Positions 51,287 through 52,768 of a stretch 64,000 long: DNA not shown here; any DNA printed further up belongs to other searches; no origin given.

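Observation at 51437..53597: ColD-like 3-dehydratase (His in place of the PLP lysine, no Fe-S cysteines) next to an Fcl/ColC-like reductase: a 3,6-dideoxyhexose (colitose-type) branch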

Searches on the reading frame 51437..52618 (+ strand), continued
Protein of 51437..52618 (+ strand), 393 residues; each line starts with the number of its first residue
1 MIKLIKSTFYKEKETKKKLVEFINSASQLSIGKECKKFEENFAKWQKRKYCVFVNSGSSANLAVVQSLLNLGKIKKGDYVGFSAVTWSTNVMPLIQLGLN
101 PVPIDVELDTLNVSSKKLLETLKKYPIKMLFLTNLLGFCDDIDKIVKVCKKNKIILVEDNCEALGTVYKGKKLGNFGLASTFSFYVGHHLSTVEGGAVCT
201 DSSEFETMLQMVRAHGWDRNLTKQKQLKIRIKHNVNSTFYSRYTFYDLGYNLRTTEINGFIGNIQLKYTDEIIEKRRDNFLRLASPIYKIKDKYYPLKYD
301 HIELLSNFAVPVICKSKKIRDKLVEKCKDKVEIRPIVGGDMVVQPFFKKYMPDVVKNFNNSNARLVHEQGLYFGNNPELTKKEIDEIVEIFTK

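Call 41: find_related_loci(query=window:51437-52618:+, collection=metagenome_contigs, flank=10000)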
Query window:51437-52618:+ (393 aa) in metagenome_contigs; peptide patterns used: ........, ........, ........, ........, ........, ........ (x = any residue, [..] = any of these).
274 stretches matched a pattern; 108 encode a relative of the query (tblastn E <= 1e-3); the best 80 are kept; 80 distinct loci.
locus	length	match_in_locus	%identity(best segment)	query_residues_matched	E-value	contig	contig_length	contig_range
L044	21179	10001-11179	83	1-393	0e+0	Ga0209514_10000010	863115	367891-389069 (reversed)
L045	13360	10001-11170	79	1-392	0e+0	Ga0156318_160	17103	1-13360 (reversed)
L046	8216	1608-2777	79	1-392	0e+0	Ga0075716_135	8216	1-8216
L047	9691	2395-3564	79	1-392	0e+0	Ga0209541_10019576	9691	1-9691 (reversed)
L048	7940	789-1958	79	1-392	0e+0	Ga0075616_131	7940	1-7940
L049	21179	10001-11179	78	1-393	0e+0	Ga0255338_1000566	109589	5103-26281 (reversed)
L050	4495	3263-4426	81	1-391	0e+0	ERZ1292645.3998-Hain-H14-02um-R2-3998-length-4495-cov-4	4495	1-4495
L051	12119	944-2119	77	1-392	0e+0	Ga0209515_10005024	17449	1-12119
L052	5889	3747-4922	77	1-392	0e+0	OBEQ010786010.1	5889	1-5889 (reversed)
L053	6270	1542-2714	75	1-391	0e+0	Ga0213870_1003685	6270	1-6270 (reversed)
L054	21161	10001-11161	74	6-392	0e+0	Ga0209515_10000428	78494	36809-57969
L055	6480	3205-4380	75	1-392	0e+0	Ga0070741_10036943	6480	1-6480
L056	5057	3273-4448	74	1-392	0e+0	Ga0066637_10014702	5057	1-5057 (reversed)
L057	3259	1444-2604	74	6-392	0e+0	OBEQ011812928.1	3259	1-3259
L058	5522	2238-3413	74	1-392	0e+0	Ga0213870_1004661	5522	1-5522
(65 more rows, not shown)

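Call 45: search_solved_structures(query=window:51437-52618:+, show_alignments=5, max_evalue=1e-40)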
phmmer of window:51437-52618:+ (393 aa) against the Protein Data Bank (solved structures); distinct sequences matched with E-value up to 1e-40: 6.
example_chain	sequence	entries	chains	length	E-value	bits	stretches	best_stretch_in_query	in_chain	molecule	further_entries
2gms_A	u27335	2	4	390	2.8e-59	204.2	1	17-390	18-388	Putative pyridoxamine 5-phosphate-dependent dehydrase, Wbdk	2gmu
3b8x_A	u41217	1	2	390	3.1e-58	200.8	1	17-390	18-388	Pyridoxamine 5-phosphate-dependent dehydrase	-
2r0t_A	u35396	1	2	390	6.1e-58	199.8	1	17-390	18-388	Pyridoxamine 5-phosphate-dependent dehydrase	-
3gr9_A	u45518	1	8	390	6.9e-58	199.6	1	17-390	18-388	ColD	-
3bcx_A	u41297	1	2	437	4.4e-43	150.9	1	28-391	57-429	CDP-6-deoxy-L-threo-D-glycero-4-hexulose-3-dehydrase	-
3bb8_A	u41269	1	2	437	8e-42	146.7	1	28-391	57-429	CDP-4-keto-6-deoxy-D-glucose-3-dehydrase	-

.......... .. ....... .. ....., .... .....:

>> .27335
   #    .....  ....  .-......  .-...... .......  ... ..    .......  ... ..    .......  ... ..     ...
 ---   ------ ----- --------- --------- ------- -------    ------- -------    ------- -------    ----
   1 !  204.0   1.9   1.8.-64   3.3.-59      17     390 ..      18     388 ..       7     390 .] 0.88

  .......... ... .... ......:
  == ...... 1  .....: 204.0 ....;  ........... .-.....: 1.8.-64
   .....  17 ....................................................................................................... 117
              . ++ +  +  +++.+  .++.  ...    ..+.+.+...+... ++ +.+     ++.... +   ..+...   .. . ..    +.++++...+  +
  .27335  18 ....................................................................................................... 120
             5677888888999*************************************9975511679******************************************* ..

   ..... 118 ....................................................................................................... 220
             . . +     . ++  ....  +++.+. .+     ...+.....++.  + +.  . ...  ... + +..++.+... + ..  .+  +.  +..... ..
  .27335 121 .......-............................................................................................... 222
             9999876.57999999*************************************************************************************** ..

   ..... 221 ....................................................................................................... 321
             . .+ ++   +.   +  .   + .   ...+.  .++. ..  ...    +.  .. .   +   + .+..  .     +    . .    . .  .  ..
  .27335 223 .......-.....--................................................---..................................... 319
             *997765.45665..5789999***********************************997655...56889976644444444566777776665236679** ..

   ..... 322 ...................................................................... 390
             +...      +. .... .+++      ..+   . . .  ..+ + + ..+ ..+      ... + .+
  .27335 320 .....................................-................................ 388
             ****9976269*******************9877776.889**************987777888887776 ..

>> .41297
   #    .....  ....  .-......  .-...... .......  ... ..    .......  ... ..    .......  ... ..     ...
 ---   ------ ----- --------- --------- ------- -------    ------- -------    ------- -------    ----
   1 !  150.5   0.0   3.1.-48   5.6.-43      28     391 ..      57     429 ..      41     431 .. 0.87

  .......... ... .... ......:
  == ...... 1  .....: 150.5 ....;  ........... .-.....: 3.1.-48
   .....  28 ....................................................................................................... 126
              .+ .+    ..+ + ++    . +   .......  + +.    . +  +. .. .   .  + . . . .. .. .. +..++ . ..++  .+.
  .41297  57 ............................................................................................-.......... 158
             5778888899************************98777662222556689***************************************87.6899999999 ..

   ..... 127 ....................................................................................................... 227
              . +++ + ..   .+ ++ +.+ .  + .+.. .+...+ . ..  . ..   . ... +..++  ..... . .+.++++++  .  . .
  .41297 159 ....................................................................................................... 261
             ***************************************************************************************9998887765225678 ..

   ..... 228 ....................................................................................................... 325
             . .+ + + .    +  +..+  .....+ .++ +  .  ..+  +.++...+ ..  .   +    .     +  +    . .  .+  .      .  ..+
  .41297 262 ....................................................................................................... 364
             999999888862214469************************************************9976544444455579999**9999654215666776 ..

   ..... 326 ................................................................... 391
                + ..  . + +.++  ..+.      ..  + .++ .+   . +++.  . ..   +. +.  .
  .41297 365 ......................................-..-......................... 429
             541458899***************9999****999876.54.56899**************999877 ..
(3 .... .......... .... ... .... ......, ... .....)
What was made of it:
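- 51437..52618 (+): ColD-type PMP/PLP-dependent NDP-4-keto-6-deoxyhexose 3-dehydratase (393 aa). His188 replaces the Schiff-base Lys. No [2Fe-2S] Cys motif. E1 Cys cluster absent (call 45).
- On ColD-type (Fe-S-independent) NDP-sugar 3-dehydratase: E1 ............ aligns to the Cys-free LTK--QKQL (call 45).
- On E1 / RfbH: Three of the four Cys are absent (call 45).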

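Call 63: search_solved_structures(query=L003:12197-13249:+, show_alignments=1, max_evalue=1e-15)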
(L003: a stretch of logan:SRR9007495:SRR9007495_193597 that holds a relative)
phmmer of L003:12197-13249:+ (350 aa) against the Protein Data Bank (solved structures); distinct sequences matched with E-value up to 1e-15: 9.
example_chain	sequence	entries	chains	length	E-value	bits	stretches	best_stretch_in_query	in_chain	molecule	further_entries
9rl0_E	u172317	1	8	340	1.7e-38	135.8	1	3-325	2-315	CDP-tyvelose 2-epimerase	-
1orr_A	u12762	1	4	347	3e-34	121.8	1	1-295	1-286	CDP-tyvelose-2-epimerase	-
8du1_A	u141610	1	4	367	4.1e-22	81.9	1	1-331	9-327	dTDP-glucose 4,6-dehydratase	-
1kep_A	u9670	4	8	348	1.7e-19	73.3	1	2-330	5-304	dTDP-D-glucose 4,6-dehydratase | DTDP-GLUCOSE 4,6-DEHYDRATASE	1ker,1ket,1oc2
2hun_A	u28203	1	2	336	5.1e-18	68.4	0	3-141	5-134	336aa long hypothetical dTDP-glucose 4,6-dehydratase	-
1g1a_A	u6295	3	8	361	1e-17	67.4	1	3-281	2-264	DTDP-D-GLUCOSE 4,6-DEHYDRATASE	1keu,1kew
6bi4_A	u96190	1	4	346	2.5e-17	66.2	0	177-336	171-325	dTDP-glucose 4,6-dehydratase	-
2p5u_A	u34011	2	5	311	1.7e-16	63.4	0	3-143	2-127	UDP-glucose 4-epimerase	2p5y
7k3p_A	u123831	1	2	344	9e-16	61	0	3-346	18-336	UDP-glucose 4-epimerase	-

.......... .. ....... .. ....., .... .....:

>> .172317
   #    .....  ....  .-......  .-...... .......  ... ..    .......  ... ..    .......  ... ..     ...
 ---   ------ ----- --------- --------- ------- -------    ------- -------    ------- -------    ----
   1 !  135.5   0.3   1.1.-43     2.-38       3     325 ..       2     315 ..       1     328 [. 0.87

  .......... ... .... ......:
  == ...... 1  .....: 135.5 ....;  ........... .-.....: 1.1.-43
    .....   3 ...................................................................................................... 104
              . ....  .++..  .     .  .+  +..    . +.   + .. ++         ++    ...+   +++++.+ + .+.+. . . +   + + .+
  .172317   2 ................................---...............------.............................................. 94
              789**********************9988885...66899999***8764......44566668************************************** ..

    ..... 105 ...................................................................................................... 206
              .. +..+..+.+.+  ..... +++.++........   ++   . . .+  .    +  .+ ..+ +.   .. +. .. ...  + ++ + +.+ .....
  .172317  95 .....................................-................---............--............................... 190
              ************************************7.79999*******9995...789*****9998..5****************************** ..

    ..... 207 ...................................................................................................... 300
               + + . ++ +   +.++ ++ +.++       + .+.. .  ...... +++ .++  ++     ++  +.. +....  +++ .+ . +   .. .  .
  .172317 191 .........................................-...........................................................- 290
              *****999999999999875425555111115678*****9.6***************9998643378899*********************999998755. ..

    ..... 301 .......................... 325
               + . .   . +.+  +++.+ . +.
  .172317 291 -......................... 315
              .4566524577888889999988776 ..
